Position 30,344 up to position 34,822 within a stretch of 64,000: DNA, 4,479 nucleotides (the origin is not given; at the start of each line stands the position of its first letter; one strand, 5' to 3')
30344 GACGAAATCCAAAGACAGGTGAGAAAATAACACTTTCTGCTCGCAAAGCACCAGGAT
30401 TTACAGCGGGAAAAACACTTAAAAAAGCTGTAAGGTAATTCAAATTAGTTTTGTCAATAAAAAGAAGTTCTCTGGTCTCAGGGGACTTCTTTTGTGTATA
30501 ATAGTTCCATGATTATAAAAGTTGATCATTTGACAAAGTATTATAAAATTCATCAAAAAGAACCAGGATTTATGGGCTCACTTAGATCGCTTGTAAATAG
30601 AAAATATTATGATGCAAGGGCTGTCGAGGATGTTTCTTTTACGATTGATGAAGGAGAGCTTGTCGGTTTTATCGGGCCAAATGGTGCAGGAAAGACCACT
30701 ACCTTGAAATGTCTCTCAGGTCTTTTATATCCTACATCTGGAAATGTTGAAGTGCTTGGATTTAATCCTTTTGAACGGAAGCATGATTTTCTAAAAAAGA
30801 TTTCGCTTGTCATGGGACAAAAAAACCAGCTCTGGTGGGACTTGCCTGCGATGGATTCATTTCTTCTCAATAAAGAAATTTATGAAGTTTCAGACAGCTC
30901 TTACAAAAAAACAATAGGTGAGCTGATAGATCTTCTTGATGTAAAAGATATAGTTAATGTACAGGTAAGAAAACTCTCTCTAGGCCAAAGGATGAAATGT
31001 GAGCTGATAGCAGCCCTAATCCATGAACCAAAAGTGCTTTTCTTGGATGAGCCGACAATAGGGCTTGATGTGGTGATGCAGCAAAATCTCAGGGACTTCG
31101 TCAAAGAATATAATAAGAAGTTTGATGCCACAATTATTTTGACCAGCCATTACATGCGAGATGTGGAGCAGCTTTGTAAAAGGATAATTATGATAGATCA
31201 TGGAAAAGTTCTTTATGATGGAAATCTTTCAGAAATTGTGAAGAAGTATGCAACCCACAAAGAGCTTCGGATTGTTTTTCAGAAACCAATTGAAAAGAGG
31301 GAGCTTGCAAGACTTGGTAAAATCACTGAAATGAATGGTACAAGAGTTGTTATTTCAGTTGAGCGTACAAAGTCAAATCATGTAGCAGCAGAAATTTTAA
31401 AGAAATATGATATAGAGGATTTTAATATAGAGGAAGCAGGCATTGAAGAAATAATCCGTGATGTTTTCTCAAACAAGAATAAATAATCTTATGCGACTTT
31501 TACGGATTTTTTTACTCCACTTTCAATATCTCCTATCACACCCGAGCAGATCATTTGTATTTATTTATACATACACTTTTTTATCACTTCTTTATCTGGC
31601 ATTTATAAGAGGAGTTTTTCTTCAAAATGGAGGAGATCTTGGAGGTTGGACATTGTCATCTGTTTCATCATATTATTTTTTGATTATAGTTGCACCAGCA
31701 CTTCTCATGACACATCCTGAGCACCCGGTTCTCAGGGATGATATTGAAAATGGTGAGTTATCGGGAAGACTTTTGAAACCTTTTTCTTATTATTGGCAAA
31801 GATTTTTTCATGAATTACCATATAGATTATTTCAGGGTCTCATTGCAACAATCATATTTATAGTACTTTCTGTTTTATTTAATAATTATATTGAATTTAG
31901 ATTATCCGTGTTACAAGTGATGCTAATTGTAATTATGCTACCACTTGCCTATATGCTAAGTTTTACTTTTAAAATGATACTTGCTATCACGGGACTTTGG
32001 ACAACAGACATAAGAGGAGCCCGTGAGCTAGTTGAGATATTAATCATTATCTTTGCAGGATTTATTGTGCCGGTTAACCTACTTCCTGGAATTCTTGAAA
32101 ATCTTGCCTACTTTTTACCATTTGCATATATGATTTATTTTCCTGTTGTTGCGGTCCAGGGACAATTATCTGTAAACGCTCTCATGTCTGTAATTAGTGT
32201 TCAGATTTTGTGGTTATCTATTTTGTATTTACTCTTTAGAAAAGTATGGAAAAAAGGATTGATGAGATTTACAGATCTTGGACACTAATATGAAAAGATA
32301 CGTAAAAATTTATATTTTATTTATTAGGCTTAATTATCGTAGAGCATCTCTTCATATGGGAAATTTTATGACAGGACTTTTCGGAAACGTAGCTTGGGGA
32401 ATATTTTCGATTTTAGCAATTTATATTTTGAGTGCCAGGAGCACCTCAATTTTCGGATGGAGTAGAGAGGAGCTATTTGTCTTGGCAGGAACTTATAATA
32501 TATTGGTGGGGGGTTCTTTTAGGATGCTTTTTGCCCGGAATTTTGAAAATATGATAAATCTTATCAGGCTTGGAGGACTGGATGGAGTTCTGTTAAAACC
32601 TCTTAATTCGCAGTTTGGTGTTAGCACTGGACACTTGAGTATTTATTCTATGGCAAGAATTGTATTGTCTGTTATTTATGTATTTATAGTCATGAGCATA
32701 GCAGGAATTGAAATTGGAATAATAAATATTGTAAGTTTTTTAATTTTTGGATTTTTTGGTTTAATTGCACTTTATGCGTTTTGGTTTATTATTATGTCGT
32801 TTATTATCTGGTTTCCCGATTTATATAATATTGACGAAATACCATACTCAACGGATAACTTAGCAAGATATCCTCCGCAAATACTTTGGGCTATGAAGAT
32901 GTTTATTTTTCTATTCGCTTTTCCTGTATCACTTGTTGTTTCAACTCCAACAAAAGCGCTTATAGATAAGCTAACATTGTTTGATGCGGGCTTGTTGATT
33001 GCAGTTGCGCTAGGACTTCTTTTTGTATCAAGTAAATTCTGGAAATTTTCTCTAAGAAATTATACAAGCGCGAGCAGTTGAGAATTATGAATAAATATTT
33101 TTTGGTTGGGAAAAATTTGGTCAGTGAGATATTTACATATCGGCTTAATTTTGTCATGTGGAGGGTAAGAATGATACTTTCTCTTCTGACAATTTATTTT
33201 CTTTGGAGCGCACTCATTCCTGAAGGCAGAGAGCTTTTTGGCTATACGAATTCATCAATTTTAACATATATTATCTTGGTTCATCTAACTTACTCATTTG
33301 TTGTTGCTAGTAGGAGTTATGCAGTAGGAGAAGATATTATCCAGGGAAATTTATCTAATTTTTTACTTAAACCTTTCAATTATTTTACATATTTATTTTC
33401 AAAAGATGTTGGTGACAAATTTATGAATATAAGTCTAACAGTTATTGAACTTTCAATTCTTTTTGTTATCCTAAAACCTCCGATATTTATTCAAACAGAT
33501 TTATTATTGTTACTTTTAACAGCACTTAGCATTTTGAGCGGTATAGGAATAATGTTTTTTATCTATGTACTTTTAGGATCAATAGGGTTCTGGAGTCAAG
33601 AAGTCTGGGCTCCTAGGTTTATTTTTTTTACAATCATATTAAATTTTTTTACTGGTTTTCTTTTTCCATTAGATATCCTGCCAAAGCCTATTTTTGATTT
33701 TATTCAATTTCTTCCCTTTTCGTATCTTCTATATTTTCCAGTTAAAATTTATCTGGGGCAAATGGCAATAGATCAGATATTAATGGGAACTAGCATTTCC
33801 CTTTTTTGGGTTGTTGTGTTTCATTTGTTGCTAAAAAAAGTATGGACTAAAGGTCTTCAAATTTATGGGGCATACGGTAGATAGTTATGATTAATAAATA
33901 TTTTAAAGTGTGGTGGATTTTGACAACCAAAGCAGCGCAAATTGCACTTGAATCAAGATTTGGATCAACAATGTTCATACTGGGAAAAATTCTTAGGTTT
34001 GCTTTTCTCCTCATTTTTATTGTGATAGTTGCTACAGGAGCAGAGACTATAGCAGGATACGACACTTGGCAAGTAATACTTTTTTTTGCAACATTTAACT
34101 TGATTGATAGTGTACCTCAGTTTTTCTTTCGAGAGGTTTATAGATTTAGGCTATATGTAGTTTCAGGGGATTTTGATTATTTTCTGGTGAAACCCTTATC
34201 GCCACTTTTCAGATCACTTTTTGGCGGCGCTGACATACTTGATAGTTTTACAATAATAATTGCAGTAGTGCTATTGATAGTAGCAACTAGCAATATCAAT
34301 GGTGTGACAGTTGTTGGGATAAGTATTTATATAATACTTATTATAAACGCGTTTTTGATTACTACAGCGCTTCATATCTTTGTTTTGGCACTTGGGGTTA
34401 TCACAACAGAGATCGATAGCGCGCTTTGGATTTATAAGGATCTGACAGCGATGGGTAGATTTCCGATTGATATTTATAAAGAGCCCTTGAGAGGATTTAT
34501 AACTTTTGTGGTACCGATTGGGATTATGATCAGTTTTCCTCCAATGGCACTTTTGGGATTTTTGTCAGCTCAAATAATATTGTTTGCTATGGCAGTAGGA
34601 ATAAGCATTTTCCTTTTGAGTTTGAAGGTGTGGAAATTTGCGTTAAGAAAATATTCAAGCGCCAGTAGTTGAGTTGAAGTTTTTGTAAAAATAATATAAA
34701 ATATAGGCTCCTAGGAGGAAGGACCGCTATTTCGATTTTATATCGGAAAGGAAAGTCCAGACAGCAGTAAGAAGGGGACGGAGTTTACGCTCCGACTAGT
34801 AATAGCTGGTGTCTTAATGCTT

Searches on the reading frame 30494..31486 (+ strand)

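Call 23: search_protein_families(library=pfam, proteins=[window:30494-31486:+], max_evalue=0.001)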
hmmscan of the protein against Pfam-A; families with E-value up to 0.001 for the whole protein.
window:30494-31486:+ (330 aa): 3 families
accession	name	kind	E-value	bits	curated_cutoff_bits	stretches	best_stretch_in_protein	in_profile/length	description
PF00005.33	ABC_tran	-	3e-29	102.8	25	1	45-188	2-136/137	ABC transporter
PF13304.12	AAA_21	-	2.8e-15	57.6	27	2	144-219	221-298/304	AAA domain, putative AbiEii toxin, Type IV TA system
PF13476.12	AAA_23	-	0.00019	22.6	27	1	46-84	12-49/201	AAA domain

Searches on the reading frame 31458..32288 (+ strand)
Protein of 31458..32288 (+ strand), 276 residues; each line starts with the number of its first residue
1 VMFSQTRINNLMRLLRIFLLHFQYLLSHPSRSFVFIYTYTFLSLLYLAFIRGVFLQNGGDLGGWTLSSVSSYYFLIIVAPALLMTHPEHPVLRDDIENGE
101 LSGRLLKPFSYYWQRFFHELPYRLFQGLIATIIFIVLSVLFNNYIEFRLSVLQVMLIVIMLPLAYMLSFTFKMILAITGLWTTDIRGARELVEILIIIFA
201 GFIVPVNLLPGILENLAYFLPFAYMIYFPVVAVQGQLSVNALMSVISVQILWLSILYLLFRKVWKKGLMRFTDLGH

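Call 59: search_protein_families(library=pfam, proteins=[window:31458-32288:+], max_evalue=0.001)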
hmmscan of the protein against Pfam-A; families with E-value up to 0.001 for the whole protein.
window:31458-32288:+ (276 aa): 1 family
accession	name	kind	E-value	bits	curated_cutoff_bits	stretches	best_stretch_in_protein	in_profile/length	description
PF06182.17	ABC2_membrane_6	-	1.3e-21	77.9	22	1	50-272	10-226/229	ABC-2 family transporter protein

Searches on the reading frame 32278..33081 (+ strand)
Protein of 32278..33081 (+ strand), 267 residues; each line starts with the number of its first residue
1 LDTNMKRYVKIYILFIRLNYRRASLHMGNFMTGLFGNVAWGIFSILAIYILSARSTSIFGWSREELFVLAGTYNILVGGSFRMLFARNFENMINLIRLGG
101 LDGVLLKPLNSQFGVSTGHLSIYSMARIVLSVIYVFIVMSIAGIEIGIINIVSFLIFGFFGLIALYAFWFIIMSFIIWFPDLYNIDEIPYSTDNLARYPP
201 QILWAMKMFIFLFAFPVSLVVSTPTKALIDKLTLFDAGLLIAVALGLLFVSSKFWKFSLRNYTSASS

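Call 59: search_protein_families(library=pfam, proteins=[window:32278-33081:+], max_evalue=0.001)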
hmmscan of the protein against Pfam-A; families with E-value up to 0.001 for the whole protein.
window:32278-33081:+ (267 aa): 1 family
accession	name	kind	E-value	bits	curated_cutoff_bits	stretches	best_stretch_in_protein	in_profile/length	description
PF06182.17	ABC2_membrane_6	-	1.4e-33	117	22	1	41-266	4-229/229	ABC-2 family transporter protein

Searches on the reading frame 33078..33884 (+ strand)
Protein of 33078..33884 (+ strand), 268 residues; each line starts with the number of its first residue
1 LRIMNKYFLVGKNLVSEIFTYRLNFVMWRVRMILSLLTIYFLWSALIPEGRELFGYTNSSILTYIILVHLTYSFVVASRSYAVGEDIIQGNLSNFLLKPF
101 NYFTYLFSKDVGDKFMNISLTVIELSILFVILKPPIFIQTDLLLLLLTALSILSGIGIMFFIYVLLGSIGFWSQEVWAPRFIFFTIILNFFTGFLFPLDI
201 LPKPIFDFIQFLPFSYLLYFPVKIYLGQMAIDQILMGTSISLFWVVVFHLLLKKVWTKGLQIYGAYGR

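Call 59: search_protein_families(library=pfam, proteins=[window:33078-33884:+], max_evalue=0.001)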
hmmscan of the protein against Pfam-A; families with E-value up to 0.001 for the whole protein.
window:33078-33884:+ (268 aa): 1 family
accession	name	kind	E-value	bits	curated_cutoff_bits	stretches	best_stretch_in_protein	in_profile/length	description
PF06182.17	ABC2_membrane_6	-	6.8e-23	82.1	22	1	35-265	3-227/229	ABC-2 family transporter protein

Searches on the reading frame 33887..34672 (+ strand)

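Call 59: search_protein_families(library=pfam, proteins=[window:33887-34672:+], max_evalue=0.001)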
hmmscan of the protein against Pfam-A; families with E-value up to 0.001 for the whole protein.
window:33887-34672:+ (261 aa): 1 family
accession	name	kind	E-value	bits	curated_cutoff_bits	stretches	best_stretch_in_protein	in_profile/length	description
PF06182.17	ABC2_membrane_6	-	2.4e-31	109.7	22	1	40-260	7-229/229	ABC-2 family transporter protein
